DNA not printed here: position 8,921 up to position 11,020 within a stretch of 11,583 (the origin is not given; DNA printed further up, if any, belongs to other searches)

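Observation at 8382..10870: PspF/PspA-like regulatory layout: a GAFTGA sigma-54 activator divergent from a near-consensus sigma-54 promoter that heads the msrB-nfeD-flotillin-AAA+ string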

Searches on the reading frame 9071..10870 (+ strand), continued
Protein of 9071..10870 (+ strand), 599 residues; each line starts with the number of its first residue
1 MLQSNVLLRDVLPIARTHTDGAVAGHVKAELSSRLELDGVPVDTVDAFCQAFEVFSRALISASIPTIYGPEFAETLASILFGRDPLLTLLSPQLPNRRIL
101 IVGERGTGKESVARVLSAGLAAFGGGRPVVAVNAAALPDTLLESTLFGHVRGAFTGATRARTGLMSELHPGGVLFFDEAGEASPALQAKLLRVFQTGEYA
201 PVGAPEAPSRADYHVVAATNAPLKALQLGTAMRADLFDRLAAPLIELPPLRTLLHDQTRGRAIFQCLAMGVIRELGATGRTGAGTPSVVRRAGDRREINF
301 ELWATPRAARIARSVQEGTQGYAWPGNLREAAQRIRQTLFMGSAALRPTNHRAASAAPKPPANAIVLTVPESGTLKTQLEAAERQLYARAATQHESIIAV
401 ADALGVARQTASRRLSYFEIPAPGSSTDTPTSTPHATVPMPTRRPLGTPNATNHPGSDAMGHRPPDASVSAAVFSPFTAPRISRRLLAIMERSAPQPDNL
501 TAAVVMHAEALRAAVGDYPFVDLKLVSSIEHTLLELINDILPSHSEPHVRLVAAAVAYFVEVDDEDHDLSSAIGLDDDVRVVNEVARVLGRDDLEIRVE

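Call 27: find_encoding_contigs(protein=P0122, flank=10000, max_places=2)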
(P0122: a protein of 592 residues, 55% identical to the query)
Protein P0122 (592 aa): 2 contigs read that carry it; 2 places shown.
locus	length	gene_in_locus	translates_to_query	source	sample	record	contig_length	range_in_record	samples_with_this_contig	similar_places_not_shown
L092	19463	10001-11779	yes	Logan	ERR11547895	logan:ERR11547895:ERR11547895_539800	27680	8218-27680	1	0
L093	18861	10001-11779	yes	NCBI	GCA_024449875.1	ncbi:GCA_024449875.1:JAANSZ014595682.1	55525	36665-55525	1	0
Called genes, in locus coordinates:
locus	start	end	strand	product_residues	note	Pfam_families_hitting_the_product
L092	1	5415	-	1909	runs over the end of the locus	PF12458:DUF3686, PF13401:AAA_22 (faint), PF25472:DUF7902, PF00004:AAA (weak), PF07728:AAA_5 (weak)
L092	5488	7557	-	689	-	-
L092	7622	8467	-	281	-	-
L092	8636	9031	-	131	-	PF01641:SelR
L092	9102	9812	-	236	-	-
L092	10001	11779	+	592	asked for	PF00158:Sigma54_activat, PF07728:AAA_5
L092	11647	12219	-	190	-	-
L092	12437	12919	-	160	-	-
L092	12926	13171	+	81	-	-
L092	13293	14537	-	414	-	-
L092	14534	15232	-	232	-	PF02463:SMC_N (weak), PF00005:ABC_tran, PF13304:AAA_21 (faint)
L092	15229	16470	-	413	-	PF02687:FtsX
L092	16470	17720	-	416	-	PF12704:MacB_PCD, PF02687:FtsX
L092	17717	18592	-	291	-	PF17131:TP_0789-like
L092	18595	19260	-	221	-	PF00440:TetR_N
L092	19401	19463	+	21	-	?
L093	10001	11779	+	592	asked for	PF00158:Sigma54_activat, PF07728:AAA_5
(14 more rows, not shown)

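Call 28: find_encoding_contigs(protein=P0123, flank=10000, max_places=2)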
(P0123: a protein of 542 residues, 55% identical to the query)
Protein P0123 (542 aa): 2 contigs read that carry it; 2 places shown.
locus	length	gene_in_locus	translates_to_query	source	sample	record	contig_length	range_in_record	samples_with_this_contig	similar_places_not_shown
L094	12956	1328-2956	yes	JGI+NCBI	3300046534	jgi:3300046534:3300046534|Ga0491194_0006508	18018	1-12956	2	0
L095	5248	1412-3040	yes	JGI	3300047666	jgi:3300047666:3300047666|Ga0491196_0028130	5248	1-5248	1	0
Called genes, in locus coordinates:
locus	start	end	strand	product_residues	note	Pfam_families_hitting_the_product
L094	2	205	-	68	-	PF01641:SelR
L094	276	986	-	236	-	-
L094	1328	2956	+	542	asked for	PF00158:Sigma54_activat, PF07728:AAA_5 (weak)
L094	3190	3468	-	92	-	-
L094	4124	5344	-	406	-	-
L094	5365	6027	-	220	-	PF00005:ABC_tran, PF02463:SMC_N (weak), PF13304:AAA_21 (faint)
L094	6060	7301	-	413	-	PF02687:FtsX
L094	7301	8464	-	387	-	PF12704:MacB_PCD, PF02687:FtsX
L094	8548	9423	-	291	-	PF17131:TP_0789-like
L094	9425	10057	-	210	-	PF00440:TetR_N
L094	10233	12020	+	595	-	PF00009:GTP_EFTU, PF01926:MMR_HSR1 (weak), PF03144:GTP_EFTU_D2, PF00679:EFG_C, PF21018:BipA_C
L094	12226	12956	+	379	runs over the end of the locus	-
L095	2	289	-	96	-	?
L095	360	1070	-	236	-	-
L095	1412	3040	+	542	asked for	PF00158:Sigma54_activat, PF07728:AAA_5 (weak)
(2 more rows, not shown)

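Call 29: find_encoding_contigs(protein=P0121, flank=10000, max_places=2)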
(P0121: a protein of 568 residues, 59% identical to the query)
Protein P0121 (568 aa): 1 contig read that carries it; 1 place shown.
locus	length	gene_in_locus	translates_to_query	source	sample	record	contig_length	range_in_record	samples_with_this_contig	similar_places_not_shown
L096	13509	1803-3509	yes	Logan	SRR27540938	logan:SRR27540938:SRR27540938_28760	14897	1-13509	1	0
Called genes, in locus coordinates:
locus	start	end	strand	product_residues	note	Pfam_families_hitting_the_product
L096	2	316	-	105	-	?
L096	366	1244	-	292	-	-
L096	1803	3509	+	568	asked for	PF00158:Sigma54_activat, PF07728:AAA_5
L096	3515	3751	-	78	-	-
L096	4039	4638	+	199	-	-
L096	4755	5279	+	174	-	-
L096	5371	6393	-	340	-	-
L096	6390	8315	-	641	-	-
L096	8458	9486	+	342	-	PF00561:Abhydrolase_1, PF12146:Hydrolase_4, PF12697:Abhydrolase_6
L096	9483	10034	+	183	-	PF01966:HD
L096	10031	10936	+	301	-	PF03747:ADP_ribosyl_GH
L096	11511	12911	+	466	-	PF02463:SMC_N, PF11398:DUF2813 (faint), PF13175:AAA_15, PF13476:AAA_23 (weak), PF13304:AAA_21, PF13175:AAA_15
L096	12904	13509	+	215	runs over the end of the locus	PF14103:DUF4276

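Call 32: search_solved_structures(query=window:9071-10870:+, max_evalue=1e-10, show_alignments=2)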
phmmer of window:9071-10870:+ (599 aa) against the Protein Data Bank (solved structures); distinct sequences matched with E-value up to 1e-10: 34.
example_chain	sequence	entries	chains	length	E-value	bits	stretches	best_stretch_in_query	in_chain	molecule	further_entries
9qq6_C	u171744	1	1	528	5.9e-34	121.1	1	96-254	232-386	Nif-specific regulatory protein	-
9q90_1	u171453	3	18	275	4.7e-33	118.1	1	96-255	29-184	Psp operon transcriptional activator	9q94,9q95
5nss_F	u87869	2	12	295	5.4e-33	117.9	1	96-255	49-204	Psp operon transcriptional activator | Transcription activator PspF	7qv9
2bjw_A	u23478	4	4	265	1.5e-32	116.4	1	96-255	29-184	PSP OPERON TRANSCRIPTIONAL ACTIVATOR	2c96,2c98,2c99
2vii_A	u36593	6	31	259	2.6e-32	115.6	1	96-255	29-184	PSP OPERON TRANSCRIPTIONAL ACTIVATOR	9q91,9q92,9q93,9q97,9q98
4qnm_A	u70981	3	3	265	3.9e-32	115.1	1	96-255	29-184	Psp operon transcriptional activator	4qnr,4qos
2c9c_A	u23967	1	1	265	9.5e-32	113.8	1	96-255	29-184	PSP OPERON TRANSCRIPTIONAL ACTIVATOR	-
2bjv_A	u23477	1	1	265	1e-31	113.6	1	96-255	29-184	PSP OPERON TRANSCRIPTIONAL ACTIVATOR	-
1ojl_A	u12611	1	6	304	3.2e-30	108.7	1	96-254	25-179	TRANSCRIPTIONAL REGULATORY PROTEIN ZRAR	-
5ep1_A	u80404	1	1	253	6.8e-30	107.6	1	97-252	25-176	Putative repressor protein luxO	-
5ep2_A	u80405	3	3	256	7.2e-30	107.6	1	97-252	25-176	Putative repressor protein luxO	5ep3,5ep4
26jl_A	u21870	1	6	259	1.3e-29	106.8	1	97-256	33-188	Flagellar regulatory protein A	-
5ep0_A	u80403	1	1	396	3.2e-29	105.4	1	97-252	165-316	Putative repressor protein luxO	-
1ny6_A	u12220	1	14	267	2.1e-28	102.8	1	99-254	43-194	transcriptional regulator (NtrC family)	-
4ly6_A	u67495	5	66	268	2.1e-28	102.7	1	99-254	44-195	Transcriptional regulator (NtrC family)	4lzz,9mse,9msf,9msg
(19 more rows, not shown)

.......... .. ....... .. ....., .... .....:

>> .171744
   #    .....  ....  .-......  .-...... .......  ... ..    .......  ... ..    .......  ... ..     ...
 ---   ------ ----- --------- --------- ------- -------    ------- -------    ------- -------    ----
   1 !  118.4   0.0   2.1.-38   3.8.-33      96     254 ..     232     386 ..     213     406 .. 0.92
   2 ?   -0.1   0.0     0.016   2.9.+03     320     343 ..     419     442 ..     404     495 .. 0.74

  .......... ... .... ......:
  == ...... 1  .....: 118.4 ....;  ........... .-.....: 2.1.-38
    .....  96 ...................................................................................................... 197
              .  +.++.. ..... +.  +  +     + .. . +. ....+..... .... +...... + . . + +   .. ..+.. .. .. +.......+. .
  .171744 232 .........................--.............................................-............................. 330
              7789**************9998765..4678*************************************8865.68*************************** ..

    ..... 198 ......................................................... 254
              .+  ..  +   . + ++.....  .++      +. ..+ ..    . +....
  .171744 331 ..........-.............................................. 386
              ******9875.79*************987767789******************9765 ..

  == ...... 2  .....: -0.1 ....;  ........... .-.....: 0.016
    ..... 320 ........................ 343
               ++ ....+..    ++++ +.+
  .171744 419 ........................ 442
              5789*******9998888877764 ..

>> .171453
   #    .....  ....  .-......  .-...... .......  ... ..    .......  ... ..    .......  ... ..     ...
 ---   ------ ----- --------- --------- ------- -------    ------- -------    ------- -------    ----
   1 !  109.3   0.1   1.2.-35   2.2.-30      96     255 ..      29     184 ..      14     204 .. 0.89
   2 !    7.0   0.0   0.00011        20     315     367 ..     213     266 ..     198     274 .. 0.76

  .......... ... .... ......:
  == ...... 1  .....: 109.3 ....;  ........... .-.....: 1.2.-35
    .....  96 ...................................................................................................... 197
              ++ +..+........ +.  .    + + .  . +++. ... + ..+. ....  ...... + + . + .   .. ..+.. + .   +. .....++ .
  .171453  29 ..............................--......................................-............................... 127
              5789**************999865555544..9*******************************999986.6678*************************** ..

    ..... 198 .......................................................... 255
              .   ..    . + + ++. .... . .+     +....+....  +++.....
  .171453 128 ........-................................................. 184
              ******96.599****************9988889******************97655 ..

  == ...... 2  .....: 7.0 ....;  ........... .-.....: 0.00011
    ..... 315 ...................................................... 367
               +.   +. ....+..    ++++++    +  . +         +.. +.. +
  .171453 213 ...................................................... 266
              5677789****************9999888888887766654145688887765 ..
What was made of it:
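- On Bacterial enhancer-binding protein (sigma-54 activator, Pfam PF00158): FFDE aligns with the Walker B of PspF and NifA (call 32). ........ and WPGNLRE align with the PspF and NifA counterparts (call 32).
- Checked: Walker B (FFDE), the arginine-finger region (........) and sensor II (WPGNLRE) align with PspF and NifA (call 32).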

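Call 33: search_protein_families(library=padloc, proteins=[window:9071-10870:+, L092:9102-9812:-], max_evalue=0.01)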
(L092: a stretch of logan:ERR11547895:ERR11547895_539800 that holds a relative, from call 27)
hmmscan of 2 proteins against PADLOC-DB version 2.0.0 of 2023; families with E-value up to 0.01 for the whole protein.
window:9071-10870:+ (599 aa): 3 families
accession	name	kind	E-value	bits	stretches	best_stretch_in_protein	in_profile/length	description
PDLC01995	RtcR_PspF2--CARF_AAA_HTH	-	2.6e-53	179.9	2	99-256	193-346/481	-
PDLC01994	RtcR_PspF1--CARF_AAA_HTH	-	3.8e-39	133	1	99-410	184-460/468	-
PDLC01993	RtcR--CARF_AAA_HTH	-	4.3e-28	96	1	99-254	207-361/523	-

L092:9102-9812:- (236 aa): 0 families

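Call 42: find_encoding_contigs(protein=P0124, flank=8000, max_places=2)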
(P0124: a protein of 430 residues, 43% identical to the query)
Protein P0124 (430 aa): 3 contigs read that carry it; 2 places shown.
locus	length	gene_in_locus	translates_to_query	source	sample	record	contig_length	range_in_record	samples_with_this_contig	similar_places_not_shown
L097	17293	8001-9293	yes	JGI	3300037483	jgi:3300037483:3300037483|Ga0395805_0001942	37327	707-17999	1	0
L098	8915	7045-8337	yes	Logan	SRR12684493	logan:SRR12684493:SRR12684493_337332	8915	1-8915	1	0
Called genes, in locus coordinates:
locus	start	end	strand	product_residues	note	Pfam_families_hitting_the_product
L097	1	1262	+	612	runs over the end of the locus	PF00069:Pkinase, PF07714:PK_Tyr_Ser-Thr, PF03743:TrbI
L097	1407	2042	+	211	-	-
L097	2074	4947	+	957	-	-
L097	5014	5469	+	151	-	-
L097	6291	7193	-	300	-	-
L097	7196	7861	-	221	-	-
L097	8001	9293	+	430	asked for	PF07724:AAA_2 (faint), PF00158:Sigma54_activat, PF14532:Sigma54_activ_2 (faint), PF07728:AAA_5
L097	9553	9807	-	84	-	-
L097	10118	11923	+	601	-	PF10412:TrwB_AAD_bind (faint), PF12696:TraG-D_C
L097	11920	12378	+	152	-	-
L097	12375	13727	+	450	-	PF01807:Zn_ribbon_DnaG, PF08275:DNAG_N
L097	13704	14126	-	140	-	PF01464:SLT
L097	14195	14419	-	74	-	-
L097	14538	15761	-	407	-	PF13814:Replic_Relax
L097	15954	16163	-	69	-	-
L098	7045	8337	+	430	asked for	PF07724:AAA_2 (faint), PF00158:Sigma54_activat, PF14532:Sigma54_activ_2 (faint), PF07728:AAA_5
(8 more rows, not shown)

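Call 43: find_encoding_contigs(protein=P0125, flank=8000, max_places=2)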
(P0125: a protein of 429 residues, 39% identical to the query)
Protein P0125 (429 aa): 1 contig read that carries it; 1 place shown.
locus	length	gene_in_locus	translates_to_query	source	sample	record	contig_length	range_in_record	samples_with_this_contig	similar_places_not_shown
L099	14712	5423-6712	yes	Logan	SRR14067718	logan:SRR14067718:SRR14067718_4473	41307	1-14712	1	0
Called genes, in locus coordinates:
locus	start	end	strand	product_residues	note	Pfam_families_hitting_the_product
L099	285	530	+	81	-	-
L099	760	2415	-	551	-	-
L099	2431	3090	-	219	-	PF22285:DUF6962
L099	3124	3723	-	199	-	PF09997:DUF2238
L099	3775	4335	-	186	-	PF13238:AAA_18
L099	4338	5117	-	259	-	-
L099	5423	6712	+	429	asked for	PF00158:Sigma54_activat, PF14532:Sigma54_activ_2 (weak), PF00004:AAA (faint), PF07724:AAA_2 (weak), PF07728:AAA_5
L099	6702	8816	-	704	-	PF00924:MS_channel_2nd, PF21082:MS_channel_3rd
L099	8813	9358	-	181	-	-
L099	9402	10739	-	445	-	PF01946:Thi4 (faint), PF07992:Pyr_redox_2 (faint), PF00070:Pyr_redox (faint), PF00890:FAD_binding_2 (faint), PF01266:DAO, PF01593:Amino_oxidase, PF03486:HI0933_like (faint), PF13450:NAD_binding_8, +1 more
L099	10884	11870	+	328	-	PF01180:DHO_dh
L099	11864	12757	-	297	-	PF13229:Beta_helix (weak)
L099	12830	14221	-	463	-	PF00206:Lyase_1, PF10415:FumaraseC_C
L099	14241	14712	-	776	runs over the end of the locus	PF00676:E1_dh (weak), PF00456:Transketolase_N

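Call 65: predict_structure(alignment_id=A5)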
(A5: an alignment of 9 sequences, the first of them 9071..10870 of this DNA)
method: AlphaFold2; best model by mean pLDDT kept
length: 599 residues; sequences in the alignment: 9
mean_pLDDT: 76.3   pTM: 0.55
mean pLDDT of the five models: 76.3, 76.3, 75.5, 74.8, 68.7
residues with pLDDT >= 90: 125; 70-90: 319; 50-70: 70; < 50: 85
segments of 3 or more residues with pLDDT < 50: 278-285, 289-295, 348-361, 426-471, 563-567
pLDDT, mean of each block of 10 residues (from residue 1): 83 82 90 84 90 93 90 92 87 81 90 94 89 87 88 74 89 93 90 87 85 93 91 91 89 79 84 65 45 50 72 72 65 78 56 35 57 74 87 87 86 90 55 33 34 32 34 71 77 81 87 71 83 89 74 86 50 71 86 81
secondary structure, 60 per line:
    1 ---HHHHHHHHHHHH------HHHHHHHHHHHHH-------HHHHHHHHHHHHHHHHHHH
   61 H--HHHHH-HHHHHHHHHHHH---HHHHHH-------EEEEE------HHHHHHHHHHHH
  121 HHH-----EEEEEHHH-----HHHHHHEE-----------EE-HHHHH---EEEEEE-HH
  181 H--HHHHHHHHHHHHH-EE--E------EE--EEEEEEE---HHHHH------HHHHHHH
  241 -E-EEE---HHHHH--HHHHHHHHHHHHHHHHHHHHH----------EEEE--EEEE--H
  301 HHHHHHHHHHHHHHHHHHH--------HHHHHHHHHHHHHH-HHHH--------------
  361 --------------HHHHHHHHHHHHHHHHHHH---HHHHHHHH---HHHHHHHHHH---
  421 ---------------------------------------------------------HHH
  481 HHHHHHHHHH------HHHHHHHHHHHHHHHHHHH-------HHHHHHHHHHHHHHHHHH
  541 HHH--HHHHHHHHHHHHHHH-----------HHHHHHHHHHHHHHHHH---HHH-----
elements in order: H4-15 H22-34 H42-61 H64-68 H70-81 H85-90 E98-102 H109-123 E129-133 H142-147 H164-168 E172-177 H184-196 E213-219 H223-227 H234-240 E244-246 H250-254 H257-277 E288-291 E294-297 H300-319 H328-341 H343-346 H375-393 H397-404 H408-417 H478-490 H497-515 H523-543 H546-560 H572-588
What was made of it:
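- On Bacterial enhancer-binding protein (sigma-54 activator, Pfam PF00158): The model shows three helices at 375-417 (call 65).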

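Call 74: fold_search(model_id=the predicted structure, library=pdb)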
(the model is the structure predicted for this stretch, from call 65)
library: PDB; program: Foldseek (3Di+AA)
matches with E <= 10: 1315; with E <= 0.001: 503
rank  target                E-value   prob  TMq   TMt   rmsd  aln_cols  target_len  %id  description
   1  1ojl_D                1.8e-11  1.00  0.31  0.60  18.2       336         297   28  Crystal structure of a sigma54-activator suggests the mechanism for the conformational switch necessary for sigma54 bi (released 2005-05-19)
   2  1ojl_E                2.9e-11  1.00  0.30  0.59  18.7       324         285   29  Crystal structure of a sigma54-activator suggests the mechanism for the conformational switch necessary for sigma54 bi (released 2005-05-19)
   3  5m7p_B                4.4e-11  1.00  0.30  0.41  15.8       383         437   21  Crystal structure of NtrX from Brucella abortus in complex with ADP processed with the CrystalDirect automated mountin (released 2017-01-25)
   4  6jdi                  4.6e-11  1.00  0.31  0.71   4.4       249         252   33  Central domain of FleQ H287N mutant in complex with ATPgS and Mg (released 2019-11-27)
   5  3m0e_A                9.4e-11  1.00  0.32  0.74   3.3       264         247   30  Crystal structure of the ATP-bound state of Walker B mutant of NtrC1 ATPase domain (released 2010-11-03)
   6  6jdl                  1.0e-10  1.00  0.31  0.70   4.4       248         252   33  Central domain of FleQ H287A mutant in complex with ATPgS and Mg (released 2019-11-27)
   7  6iy8_A                1.6e-10  1.00  0.31  0.39  11.1       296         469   29  DmpR-phenol complex of Pseudomonas putida (released 2020-06-10)
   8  1ny6_H                1.7e-10  1.00  0.32  0.72   5.8       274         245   30  Crystal structure of sigm54 activator (AAA+ ATPase) in the active state (released 2003-11-11)
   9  7ejw_D                1.8e-10  1.00  0.33  0.70   6.1       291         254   28  Crystal structure of FleN in complex with FleQ AAA+ doamain (released 2021-12-22)
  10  5exp                  1.9e-10  1.00  0.32  0.72   4.9       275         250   30  AAA+ domain of FleQ from Pseudomonas aeruginosa (released 2016-01-13)
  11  3dzd_A                1.9e-10  1.00  0.29  0.46   5.3       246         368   31  Crystal structure of sigma54 activator NTRC4 in the inactive state (released 2008-11-25)
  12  5m7n_B                2.0e-10  1.00  0.32  0.43  13.9       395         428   20  Crystal structure of NtrX from Brucella abortus in complex with ATP processed with the CrystalDirect automated mountin (released 2017-01-25)
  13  9qq6_C                2.2e-10  1.00  0.27  0.59  10.4       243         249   36  Structure of the Azotobacter vinelandii NifL-NifA complex (released 2025-06-18)
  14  4lzz_L                2.3e-10  1.00  0.31  0.73   4.2       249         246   32  Nucleotide-induced asymmetry within atpase activator ring drives s54-RNAP interaction and ATP hydrolysis (released 2013-12-04)
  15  1ny5_A                2.6e-10  1.00  0.33  0.50   4.9       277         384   30  Crystal structure of sigm54 activator (AAA+ ATPase) in the inactive state (released 2003-11-11)
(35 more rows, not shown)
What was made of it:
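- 9071..10870 (+): Sigma-54 activator (bEBP), 599 aa. N-terminal helical domain res 1-90; AAA+ core res ~97-345 (GAFTGA 9524-9541, Walker A 9377-9400); HTH res 375-417 (10193-10321); disordered linker res 426-471; orphan helical C-terminal domain res 478-588 (10502-10834). PDB sequence and fold matches to PspF, NtrC1, ZraR and NifA (calls 32, 74).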

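Call 87: search_protein_families(library=pfam, proteins=[L092:9102-9809:-], max_evalue=0.01)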
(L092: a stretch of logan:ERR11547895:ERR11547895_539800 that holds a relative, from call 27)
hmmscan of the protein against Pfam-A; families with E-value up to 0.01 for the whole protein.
L092:9102-9809:- (235 aa): 0 families
